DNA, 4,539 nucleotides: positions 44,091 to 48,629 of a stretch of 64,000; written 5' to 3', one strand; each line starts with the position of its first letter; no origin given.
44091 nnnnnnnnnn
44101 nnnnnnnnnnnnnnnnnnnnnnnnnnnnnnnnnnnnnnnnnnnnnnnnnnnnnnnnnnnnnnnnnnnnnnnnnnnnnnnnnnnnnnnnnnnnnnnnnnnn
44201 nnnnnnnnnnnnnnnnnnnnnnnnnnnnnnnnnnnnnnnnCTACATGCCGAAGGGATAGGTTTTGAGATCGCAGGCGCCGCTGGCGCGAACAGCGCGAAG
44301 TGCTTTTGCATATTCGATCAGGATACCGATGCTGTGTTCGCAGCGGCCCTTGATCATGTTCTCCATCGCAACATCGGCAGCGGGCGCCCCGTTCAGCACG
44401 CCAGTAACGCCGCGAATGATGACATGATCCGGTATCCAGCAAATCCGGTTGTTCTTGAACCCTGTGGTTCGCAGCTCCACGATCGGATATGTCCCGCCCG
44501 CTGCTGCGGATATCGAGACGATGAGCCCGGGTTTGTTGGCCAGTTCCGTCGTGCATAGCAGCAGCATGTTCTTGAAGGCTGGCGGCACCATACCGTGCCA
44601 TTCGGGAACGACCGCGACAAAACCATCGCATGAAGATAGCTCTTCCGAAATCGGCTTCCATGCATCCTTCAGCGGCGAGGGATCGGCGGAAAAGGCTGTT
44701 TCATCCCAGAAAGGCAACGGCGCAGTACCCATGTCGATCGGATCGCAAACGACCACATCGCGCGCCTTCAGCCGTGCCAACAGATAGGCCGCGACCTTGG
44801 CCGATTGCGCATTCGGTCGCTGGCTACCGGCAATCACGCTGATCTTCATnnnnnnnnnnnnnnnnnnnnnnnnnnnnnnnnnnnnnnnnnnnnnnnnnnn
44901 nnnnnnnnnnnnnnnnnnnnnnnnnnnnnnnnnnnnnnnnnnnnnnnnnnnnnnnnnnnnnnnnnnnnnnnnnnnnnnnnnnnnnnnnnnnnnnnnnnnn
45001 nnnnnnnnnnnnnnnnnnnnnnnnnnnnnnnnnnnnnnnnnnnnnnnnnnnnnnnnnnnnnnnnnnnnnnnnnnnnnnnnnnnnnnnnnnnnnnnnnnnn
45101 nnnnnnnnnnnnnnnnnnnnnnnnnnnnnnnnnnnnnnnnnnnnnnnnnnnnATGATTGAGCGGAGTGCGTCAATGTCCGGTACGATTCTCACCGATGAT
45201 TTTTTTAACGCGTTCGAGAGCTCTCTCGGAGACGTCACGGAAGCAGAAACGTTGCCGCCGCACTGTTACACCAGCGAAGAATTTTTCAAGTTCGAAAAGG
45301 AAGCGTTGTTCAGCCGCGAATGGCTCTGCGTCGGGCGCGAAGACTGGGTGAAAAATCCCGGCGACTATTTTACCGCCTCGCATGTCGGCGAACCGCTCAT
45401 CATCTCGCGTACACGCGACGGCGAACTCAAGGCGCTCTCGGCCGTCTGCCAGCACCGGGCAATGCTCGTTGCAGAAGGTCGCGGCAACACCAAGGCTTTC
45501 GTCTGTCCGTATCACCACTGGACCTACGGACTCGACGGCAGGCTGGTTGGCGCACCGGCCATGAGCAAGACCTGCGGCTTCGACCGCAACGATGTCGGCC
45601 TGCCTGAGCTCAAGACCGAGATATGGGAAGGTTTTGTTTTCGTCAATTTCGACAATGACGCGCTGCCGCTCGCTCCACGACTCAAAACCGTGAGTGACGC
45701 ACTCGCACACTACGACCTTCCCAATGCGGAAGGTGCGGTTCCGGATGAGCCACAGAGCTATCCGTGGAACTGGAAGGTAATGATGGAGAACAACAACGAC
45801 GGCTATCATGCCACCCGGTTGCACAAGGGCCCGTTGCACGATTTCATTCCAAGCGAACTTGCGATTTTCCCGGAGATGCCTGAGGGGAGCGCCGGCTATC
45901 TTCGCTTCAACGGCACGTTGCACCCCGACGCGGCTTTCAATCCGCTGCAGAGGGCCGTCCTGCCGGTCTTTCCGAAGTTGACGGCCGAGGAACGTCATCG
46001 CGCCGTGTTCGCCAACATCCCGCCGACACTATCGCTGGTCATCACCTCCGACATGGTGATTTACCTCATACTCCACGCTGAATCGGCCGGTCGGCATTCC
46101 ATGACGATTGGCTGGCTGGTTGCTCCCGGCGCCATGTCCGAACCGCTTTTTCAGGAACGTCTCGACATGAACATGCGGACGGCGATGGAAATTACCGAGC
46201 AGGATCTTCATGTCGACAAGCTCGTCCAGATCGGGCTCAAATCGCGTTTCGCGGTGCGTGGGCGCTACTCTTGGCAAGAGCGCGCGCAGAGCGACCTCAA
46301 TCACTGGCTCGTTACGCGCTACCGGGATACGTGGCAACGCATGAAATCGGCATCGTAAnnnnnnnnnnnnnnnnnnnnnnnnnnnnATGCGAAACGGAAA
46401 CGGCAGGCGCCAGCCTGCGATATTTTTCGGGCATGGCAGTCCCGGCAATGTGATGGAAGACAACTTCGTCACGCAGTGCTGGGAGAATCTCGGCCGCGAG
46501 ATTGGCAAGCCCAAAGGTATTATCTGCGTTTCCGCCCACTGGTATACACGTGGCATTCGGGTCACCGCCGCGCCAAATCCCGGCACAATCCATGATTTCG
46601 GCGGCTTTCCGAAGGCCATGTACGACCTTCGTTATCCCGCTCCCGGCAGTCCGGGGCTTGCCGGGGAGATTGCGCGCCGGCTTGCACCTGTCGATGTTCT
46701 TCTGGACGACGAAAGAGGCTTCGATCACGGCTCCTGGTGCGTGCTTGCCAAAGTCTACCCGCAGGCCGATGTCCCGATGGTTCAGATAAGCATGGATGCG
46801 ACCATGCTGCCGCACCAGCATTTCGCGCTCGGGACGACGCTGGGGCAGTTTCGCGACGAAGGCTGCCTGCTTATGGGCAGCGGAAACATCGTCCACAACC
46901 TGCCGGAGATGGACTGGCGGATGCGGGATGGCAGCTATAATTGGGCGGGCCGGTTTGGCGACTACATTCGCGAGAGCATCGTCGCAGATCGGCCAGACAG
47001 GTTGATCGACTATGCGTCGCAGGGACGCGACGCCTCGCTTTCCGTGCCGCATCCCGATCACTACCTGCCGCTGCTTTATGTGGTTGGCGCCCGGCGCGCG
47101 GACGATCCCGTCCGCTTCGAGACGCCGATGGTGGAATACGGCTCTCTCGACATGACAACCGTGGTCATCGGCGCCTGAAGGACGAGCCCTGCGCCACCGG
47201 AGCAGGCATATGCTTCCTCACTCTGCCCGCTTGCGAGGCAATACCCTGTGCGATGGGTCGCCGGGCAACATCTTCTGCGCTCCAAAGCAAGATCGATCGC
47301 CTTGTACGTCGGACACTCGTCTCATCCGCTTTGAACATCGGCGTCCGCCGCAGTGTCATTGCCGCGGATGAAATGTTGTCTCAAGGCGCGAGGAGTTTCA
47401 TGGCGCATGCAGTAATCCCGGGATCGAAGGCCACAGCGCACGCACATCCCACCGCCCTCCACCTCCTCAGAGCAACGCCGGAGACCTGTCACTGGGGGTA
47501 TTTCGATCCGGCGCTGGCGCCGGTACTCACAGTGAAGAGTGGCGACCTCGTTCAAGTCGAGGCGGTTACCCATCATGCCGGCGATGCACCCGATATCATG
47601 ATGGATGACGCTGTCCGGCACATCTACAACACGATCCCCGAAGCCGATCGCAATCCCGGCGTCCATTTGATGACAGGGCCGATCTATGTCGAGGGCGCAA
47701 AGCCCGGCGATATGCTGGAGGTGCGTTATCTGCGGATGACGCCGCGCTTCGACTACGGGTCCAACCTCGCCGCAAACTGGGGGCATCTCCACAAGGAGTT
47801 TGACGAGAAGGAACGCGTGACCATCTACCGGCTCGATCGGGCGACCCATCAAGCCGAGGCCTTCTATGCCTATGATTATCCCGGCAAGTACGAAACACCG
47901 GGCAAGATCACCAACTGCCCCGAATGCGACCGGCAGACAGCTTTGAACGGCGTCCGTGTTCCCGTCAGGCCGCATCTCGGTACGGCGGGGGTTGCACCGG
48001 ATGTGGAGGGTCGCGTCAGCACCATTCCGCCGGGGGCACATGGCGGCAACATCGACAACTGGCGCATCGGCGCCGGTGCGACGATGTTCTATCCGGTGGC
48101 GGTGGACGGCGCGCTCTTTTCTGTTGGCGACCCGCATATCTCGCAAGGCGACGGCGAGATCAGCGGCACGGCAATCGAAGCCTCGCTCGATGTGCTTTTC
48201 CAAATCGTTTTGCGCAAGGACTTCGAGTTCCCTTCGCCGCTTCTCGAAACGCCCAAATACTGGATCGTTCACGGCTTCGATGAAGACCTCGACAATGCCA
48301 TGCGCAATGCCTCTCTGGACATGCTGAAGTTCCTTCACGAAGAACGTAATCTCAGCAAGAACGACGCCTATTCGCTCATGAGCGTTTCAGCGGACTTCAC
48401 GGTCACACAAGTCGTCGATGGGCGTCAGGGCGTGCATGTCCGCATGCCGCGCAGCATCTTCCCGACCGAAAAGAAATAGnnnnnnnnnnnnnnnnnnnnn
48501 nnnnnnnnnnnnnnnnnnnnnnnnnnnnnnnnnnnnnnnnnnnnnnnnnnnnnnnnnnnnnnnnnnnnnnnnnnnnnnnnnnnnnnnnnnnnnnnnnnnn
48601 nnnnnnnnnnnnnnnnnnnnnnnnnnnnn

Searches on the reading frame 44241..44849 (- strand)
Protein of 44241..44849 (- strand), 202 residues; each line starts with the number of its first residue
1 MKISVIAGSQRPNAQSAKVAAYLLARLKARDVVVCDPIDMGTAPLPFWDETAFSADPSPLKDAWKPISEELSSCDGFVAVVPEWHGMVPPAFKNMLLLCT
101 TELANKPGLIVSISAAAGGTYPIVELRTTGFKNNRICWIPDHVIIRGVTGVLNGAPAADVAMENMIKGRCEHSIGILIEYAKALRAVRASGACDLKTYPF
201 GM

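Call 7: search_protein_families(library=pfam, proteins=[window:44241-44849:-])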
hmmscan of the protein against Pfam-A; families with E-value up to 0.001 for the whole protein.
window:44241-44849:- (202 aa): 2 families
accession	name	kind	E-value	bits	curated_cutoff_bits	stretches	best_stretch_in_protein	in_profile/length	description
PF03358.20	FMN_red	-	3.5e-23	82.3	24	1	1-145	1-147/152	NADPH-dependent FMN reductase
PF02525.22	Flavodoxin_2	-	2.3e-06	27.9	27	1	1-94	1-98/198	Flavodoxin-like fold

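Call 18: search_protein_families(library=ncbifam, proteins=[window:44241-44849:-], max_evalue=0.00001)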
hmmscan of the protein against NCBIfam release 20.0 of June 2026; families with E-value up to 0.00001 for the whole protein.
window:44241-44849:- (202 aa): 0 families

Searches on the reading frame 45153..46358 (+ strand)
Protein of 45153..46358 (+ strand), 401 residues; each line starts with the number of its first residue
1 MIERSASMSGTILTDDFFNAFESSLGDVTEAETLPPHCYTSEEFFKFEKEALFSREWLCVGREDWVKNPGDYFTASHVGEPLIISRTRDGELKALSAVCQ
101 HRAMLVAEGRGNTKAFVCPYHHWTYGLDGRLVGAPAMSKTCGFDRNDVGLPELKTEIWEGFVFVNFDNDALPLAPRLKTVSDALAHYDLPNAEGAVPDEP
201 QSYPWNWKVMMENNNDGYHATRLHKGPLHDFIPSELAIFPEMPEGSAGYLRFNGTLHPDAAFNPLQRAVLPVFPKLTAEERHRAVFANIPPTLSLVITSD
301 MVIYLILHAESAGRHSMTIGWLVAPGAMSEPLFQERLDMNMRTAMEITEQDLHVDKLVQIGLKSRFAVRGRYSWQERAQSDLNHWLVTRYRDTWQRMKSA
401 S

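Call 7: search_protein_families(library=pfam, proteins=[window:45153-46358:+])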
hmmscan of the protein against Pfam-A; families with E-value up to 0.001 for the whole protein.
window:45153-46358:+ (401 aa): 2 families
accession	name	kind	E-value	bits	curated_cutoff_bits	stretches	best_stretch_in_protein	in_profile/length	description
PF00848.25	Ring_hydroxyl_A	-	1.5e-30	107.2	24.9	1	203-390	14-206/208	Ring hydroxylating alpha subunit (catalytic domain)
PF00355.32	Rieske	-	2.1e-20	72.9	20.3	1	56-140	1-84/88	Rieske [2Fe-2S] domain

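Call 18: search_protein_families(library=ncbifam, proteins=[window:45153-46358:+], max_evalue=0.00001)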
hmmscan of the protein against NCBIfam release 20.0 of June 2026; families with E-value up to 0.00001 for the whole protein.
window:45153-46358:+ (401 aa): 6 families
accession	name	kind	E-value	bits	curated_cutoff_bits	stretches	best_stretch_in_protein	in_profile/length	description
NF058607.1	GlBtMonoOxGbcA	equivalog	2.7e-35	121.6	670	1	24-225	23-223/420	glycine betaine monooxygenase oxygenase subunit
TIGR03228.1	anthran_1_2_A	equivalog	5.4e-29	101.2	671.9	1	38-224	20-213/438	anthranilate 1,2-dioxygenase large subunit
NF042946.1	3PPDioc_HcaE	equivalog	2.5e-28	99.3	830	1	32-177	14-163/450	3-phenylpropionate/cinnamic acid dioxygenase subunit alpha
TIGR03229.1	benzo_1_2_benA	equivalog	4e-25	88.6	780.95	1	37-224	19-215/433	benzoate 1,2-dioxygenase large subunit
NF041684.1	ant_diox_AndAc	equivalog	1.3e-24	86.6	750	1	31-224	20-222/418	anthranilate 1,2-dioxygenase large subunit AndAc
NF052579.1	BetMthstMoxSdmAMthl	equivalog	5.2e-07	28.9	600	1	70-133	30-93/351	4beta-methylsterol monooxygenase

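Call 70: search_solved_structures(query=window:45153-46358:+, max_evalue=1e-10)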
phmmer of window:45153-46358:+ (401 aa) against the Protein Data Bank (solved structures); distinct sequences matched with E-value up to 1e-10: 29.
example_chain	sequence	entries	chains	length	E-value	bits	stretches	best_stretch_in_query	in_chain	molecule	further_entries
6y9c_A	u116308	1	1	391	5.1e-34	120.9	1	31-226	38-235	Carnitine monooxygenase oxygenase subunit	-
6y8j_A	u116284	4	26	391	1.8e-33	119.1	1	31-226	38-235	Carnitine monooxygenase oxygenase subunit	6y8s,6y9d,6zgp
3en1_A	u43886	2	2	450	4.7e-29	104.6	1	31-238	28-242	Benzene 1,2-dioxygenase subunit alpha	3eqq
9jp5_A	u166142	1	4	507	2.2e-28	102.3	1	33-226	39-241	Phthalate 3,4-dioxygenase alpha subunit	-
1wql_A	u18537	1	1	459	3.7e-28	101.6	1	30-249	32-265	iron-sulfur protein large subunit of cumene dioxygenase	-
3gzx_A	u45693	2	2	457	4.4e-28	101.4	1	34-235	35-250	Biphenyl dioxygenase subunit alpha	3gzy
1uli_A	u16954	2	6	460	2.1e-27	99.2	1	33-225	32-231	biphenyl dioxygenase large subunit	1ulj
8k0a_A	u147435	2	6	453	2.7e-27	98.8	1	33-224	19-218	3-phenylpropionate/cinnamic acid dioxygenase subunit alpha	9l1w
5aeu_A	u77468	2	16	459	6.9e-26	94.1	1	30-238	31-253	BIPHENYL DIOXYGENASE SUBUNIT ALPHA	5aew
2xsh_A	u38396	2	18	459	6.9e-26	94.1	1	30-238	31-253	BIPHENYL DIOXYGENASE SUBUNIT ALPHA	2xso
2xr8_A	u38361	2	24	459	7e-26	94.1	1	30-238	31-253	BIPHENYL DIOXYGENASE SUBUNIT ALPHA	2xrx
2yfi_A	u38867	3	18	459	7e-26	94.1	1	30-238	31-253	BIPHENYL DIOXYGENASE SUBUNIT ALPHA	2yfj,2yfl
2gbw_A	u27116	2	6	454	8e-26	93.9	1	37-230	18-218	Biphenyl 2,3-Dioxygenase Alpha Subunit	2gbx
4hjl_A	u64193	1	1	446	2e-25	92.6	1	39-247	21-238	Naphthalene 1,2-dioxygenase subunit alpha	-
2hmj_A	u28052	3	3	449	2.1e-25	92.6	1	39-247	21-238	Naphthalene 1,2-dioxygenase alpha subunit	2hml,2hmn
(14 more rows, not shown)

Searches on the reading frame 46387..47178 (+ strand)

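Call 18: search_protein_families(library=ncbifam, proteins=[window:46387-47178:+], max_evalue=0.00001)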
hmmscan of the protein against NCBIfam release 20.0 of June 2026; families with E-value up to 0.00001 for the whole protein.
window:46387-47178:+ (263 aa): 1 family
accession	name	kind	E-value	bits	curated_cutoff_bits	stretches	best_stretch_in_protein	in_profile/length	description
NF007914.1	PRK10628.1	equivalog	1.1e-92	310.1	233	1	7-262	4-262/262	4,5-DOPA-extradiol-dioxygenase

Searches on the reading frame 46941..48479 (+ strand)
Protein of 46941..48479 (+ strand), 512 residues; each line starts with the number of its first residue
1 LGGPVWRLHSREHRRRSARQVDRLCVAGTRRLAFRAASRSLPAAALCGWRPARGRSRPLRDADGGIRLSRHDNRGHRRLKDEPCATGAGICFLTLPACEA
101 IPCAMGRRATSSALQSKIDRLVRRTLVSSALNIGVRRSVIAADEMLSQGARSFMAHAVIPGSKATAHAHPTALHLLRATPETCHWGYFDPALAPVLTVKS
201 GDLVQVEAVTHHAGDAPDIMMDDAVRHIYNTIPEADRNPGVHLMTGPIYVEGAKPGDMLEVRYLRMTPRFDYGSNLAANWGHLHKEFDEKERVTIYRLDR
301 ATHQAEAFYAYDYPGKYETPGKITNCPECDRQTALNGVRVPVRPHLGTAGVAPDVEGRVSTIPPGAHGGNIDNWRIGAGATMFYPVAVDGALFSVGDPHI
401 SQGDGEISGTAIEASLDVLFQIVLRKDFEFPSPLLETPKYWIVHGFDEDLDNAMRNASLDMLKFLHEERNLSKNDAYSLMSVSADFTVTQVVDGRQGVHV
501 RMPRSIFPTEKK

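Call 18: search_protein_families(library=ncbifam, proteins=[window:46941-48479:+], max_evalue=0.00001)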
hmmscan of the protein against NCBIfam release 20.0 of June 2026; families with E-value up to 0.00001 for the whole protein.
window:46941-48479:+ (512 aa): 1 family
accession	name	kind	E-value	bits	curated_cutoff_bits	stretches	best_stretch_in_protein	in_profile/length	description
NF045496.1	FormamaseFmdA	equivalog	4.2e-21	75.1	500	2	359-414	212-268/407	formamidase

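Call 71: search_solved_structures(query=window:47181-48479:+, max_evalue=0.00001)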
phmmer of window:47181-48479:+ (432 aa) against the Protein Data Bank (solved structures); distinct sequences matched with E-value up to 0.00001: 6.
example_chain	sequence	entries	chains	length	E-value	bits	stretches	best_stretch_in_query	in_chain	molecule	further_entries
3b9t_A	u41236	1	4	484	1.1e-74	255.3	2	158-429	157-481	Twin-arginine translocation pathway signal protein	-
3tkk_A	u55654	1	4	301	6.9e-32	114.3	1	258-426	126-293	Predicted acetamidase/formamidase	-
2ii1_A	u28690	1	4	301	2.9e-31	112.2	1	253-414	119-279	Acetamidase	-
2f4l_A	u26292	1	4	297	4.3e-30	108.4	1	254-427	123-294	acetamidase, putative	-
5ubu_A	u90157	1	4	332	4.1e-26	95.3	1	260-420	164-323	Putative acetamidase/formamidase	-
2wkn_A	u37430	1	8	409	6.8e-16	61.6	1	275-334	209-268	FORMAMIDASE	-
